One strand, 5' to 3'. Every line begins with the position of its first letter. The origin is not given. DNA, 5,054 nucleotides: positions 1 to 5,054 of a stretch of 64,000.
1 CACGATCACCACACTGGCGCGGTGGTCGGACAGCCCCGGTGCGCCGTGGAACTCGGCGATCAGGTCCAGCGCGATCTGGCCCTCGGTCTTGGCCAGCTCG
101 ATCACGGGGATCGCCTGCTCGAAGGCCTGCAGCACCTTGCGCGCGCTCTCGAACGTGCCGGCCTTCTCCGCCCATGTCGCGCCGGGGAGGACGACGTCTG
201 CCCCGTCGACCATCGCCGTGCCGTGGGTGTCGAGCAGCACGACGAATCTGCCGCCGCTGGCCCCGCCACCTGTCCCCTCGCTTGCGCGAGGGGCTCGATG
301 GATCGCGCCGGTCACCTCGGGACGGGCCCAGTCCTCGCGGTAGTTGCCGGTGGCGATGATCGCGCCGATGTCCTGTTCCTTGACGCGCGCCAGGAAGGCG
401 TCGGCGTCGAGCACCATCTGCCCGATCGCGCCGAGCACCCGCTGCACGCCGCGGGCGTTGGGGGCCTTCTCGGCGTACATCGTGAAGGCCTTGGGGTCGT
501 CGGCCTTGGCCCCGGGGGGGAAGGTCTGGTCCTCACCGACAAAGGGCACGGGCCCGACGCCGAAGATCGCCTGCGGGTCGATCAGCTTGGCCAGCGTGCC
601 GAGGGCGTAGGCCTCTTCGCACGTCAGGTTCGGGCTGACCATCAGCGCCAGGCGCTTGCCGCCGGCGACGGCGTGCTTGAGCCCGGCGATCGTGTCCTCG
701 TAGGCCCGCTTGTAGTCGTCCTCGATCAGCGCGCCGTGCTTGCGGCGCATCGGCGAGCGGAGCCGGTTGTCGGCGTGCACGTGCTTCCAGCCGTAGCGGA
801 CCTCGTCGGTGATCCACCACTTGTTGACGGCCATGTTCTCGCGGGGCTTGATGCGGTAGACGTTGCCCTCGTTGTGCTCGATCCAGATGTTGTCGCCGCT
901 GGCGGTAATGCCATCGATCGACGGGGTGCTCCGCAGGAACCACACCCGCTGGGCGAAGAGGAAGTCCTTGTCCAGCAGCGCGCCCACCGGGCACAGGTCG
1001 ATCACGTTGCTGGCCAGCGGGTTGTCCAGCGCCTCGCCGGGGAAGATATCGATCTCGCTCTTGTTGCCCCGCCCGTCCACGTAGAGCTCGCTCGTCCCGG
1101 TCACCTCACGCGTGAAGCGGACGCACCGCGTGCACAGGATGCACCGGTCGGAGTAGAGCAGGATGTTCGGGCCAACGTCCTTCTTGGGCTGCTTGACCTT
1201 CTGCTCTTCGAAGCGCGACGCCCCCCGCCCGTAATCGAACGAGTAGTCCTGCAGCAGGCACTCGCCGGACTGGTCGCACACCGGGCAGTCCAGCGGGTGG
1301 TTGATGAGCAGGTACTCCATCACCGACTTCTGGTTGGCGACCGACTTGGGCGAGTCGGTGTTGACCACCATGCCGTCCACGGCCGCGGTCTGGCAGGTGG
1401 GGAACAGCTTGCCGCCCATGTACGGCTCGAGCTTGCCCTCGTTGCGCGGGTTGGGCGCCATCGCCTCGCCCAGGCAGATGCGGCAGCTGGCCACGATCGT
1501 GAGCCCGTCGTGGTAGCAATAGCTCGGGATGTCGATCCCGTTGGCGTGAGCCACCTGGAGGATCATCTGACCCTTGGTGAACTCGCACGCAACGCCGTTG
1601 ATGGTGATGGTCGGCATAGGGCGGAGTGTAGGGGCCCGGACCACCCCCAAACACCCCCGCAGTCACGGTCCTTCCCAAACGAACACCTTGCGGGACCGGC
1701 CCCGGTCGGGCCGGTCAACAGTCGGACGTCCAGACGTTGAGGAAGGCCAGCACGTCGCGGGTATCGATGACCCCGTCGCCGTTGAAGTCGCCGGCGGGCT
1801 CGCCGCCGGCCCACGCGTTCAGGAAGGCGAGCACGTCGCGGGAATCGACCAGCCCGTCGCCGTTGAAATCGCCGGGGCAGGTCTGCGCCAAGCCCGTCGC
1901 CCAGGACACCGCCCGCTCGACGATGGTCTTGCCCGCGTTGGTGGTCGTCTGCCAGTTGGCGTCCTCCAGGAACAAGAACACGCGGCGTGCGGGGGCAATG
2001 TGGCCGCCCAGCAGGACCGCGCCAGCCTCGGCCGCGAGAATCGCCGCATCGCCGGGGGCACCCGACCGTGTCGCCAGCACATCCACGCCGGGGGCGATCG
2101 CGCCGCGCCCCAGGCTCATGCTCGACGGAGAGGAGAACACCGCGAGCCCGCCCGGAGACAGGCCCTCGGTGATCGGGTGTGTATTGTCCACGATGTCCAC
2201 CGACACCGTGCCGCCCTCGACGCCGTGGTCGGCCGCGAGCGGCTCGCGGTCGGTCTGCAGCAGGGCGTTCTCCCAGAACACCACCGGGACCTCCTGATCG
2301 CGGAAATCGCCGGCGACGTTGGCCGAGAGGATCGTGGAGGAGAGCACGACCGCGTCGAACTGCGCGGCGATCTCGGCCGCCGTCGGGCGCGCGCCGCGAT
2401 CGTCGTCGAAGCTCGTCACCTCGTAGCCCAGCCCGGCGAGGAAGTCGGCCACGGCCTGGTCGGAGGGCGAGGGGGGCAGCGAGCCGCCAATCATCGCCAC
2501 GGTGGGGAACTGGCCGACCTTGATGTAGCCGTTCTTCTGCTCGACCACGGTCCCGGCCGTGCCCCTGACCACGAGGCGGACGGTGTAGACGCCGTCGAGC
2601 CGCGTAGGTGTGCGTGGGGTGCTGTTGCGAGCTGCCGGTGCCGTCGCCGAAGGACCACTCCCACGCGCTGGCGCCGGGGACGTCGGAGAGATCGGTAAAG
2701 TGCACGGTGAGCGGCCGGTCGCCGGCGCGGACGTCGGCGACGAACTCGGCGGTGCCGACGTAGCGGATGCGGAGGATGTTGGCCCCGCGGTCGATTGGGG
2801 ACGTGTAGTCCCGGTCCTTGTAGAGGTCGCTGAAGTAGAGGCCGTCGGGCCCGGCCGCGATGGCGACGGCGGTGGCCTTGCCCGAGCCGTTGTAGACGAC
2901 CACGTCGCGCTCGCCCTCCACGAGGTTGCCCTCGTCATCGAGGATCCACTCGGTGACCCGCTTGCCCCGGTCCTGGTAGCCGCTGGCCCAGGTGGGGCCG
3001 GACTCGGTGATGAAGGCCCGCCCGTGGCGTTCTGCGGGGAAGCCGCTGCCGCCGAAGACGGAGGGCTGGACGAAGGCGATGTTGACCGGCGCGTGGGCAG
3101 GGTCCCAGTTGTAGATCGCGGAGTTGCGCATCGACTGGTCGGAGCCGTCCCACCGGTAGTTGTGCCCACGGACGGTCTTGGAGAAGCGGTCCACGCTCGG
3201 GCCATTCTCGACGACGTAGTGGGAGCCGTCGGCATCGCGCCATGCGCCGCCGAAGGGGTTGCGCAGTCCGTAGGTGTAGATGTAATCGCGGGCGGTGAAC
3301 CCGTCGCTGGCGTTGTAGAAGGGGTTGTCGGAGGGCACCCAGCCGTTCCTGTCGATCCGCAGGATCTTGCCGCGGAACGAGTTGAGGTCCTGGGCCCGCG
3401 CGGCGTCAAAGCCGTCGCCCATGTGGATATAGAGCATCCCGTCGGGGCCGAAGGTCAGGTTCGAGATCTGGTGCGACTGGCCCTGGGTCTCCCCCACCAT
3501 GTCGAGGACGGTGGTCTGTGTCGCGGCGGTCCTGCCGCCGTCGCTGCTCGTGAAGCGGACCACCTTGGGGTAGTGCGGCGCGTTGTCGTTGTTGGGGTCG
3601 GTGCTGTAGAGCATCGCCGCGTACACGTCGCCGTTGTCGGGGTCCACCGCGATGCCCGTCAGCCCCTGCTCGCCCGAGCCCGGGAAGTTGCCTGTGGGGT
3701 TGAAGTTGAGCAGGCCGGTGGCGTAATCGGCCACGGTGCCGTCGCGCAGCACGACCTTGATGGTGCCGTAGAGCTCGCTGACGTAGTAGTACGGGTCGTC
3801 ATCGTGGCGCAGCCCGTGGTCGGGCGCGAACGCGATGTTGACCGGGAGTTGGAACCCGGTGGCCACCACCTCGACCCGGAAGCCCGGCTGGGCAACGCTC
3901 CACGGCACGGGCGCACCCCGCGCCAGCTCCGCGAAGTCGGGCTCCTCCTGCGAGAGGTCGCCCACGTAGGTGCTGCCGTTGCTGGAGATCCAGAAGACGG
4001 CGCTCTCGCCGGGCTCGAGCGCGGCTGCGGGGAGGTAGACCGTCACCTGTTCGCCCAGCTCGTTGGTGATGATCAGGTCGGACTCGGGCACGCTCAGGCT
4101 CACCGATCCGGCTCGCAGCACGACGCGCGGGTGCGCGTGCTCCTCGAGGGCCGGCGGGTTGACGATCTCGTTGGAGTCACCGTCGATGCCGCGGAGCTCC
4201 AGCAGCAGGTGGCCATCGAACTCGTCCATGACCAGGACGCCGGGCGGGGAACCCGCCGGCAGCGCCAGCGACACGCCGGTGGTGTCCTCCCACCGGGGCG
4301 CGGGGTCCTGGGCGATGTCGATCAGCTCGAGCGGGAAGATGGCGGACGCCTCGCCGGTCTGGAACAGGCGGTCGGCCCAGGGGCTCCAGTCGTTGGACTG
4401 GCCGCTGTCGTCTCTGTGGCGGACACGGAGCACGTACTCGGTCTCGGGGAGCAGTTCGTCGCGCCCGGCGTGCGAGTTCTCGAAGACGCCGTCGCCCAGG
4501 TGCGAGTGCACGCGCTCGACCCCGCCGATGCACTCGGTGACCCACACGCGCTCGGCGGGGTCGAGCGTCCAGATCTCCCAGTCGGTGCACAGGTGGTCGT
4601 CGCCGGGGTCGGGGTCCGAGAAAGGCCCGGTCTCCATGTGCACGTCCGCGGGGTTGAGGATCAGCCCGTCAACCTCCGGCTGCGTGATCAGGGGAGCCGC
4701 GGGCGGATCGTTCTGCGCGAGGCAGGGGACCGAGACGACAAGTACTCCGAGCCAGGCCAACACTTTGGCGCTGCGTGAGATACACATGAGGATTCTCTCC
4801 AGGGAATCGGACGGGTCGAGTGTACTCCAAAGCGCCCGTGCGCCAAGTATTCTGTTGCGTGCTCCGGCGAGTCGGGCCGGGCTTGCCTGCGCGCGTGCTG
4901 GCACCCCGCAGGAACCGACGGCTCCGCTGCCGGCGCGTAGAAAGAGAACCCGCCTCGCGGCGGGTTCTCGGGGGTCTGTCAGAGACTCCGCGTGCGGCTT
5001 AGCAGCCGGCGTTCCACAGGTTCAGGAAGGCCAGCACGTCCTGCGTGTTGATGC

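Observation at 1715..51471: Thirteen proteins in one 64-kb window end in the same double EF-hand/dockerin-like module with a terminal Cys, and no cohesin-like partner is in sight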

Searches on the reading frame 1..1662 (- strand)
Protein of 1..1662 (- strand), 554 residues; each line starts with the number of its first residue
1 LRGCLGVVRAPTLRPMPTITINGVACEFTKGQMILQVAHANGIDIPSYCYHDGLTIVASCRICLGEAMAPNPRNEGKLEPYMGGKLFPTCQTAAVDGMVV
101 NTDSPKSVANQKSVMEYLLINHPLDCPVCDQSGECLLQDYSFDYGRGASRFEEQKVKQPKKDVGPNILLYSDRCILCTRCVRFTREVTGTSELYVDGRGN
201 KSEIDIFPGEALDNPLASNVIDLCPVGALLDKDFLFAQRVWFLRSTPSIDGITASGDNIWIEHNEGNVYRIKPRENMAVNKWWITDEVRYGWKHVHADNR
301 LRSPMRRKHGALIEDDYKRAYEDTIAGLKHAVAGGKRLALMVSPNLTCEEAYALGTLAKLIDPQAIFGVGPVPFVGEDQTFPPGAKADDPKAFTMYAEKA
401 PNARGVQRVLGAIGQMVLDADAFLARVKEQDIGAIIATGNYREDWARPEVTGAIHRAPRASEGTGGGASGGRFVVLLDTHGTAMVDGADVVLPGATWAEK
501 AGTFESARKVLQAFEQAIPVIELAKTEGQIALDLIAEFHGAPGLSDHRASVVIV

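Call 13: search_protein_families(library=pfam, proteins=[window:1-1662:-], max_evalue=0.01)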
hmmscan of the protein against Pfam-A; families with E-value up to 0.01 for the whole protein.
window:1-1662:- (554 aa): 6 families
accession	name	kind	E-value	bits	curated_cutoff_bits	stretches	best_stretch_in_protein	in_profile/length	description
PF22117.2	Fer4_Nqo3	-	1.7e-23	83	27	1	164-229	1-66/67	NADH-quinone oxidoreductase subunit 3, ferredoxin-like domain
PF10588.14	NADH-G_4Fe-4S_3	-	2.2e-16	59.5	27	1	111-149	1-39/40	NADH-ubiquinone oxidoreductase-G iron-sulfur binding region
PF13510.11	Fer2_4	-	8.3e-12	45.4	22.8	1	18-104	5-81/82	2Fe-2S iron-sulfur cluster binding domain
PF00384.28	Molybdopterin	-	1.9e-09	37.4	24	1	473-534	289-350/353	Molybdopterin oxidoreductase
PF22151.2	Fer4_NDSU1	-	2.4e-09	37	23.8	1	243-291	1-49/51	NADH-ubiquinone oxidoreductase NDSU1/NuoG-like, 4Fe-4S domain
PF00111.32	Fer2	-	2.4e-06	27.8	21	1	19-94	1-76/77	2Fe-2S iron-sulfur cluster binding domain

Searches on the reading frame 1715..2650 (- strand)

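Call 9: search_protein_families(library=ncbifam, proteins=[window:1715-2650:-], max_evalue=0.01)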
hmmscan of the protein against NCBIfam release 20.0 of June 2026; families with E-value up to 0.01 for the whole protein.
window:1715-2650:- (311 aa): 1 family
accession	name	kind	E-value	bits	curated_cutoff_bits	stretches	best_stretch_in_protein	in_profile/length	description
NF041540.1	dockerin_GC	domain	3.3e-14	53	29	1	258-311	1-67/67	GC-type dockerin domain-anchored protein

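Call 10: search_protein_families(library=pfam, proteins=[window:1715-2650:-], max_evalue=0.01)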
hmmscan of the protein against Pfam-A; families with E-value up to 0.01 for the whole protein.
window:1715-2650:- (311 aa): 3 families
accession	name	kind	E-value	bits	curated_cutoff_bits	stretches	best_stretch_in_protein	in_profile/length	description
PF00404.24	Dockerin_1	-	8e-07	29.6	22.9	1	259-301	1-50/57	Dockerin type I domain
PF13517.12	FG-GAP_3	-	0.001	20.1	26.9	0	236-269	29-58/61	FG-GAP-like repeat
PF13405.12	EF-hand_6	-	0.0035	17.4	25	0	288-305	10-27/30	EF-hand domain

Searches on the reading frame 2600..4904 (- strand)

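Call 9: search_protein_families(library=ncbifam, proteins=[window:2600-4904:-], max_evalue=0.01)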
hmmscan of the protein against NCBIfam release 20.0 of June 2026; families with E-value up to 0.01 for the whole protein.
window:2600-4904:- (768 aa): 3 families
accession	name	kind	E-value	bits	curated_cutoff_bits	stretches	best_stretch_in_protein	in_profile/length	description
TIGR03606.1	non_repeat_PQQ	subfamily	7.8e-16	57.9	434.55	1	409-586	75-268/454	glucose/sorbosone family PQQ-dependent dehydrogenase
TIGR02604.1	Piru_Ver_Nterm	subfamily_domain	2.5e-06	27.1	122.2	1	446-698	90-343/367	PVC-type heme-binding CxxCH protein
NF033206.1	ScyE_fam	subfamily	4.3e-06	26.5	80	0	310-364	217-265/333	ScyD/ScyE family protein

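Call 10: search_protein_families(library=pfam, proteins=[window:2600-4904:-], max_evalue=0.01)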
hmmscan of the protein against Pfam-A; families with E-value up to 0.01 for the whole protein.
window:2600-4904:- (768 aa): 3 families
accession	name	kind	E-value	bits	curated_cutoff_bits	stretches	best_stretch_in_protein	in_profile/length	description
PF07995.17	GSDH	-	1.4e-32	113.7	25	1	371-589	13-223/332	Glucose / Sorbosone dehydrogenase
PF18911.6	PKD_4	-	6.1e-05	23.4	27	1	731-768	21-57/85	PKD domain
PF00801.26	PKD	-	0.00019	21.8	23.5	1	730-768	13-54/80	PKD domain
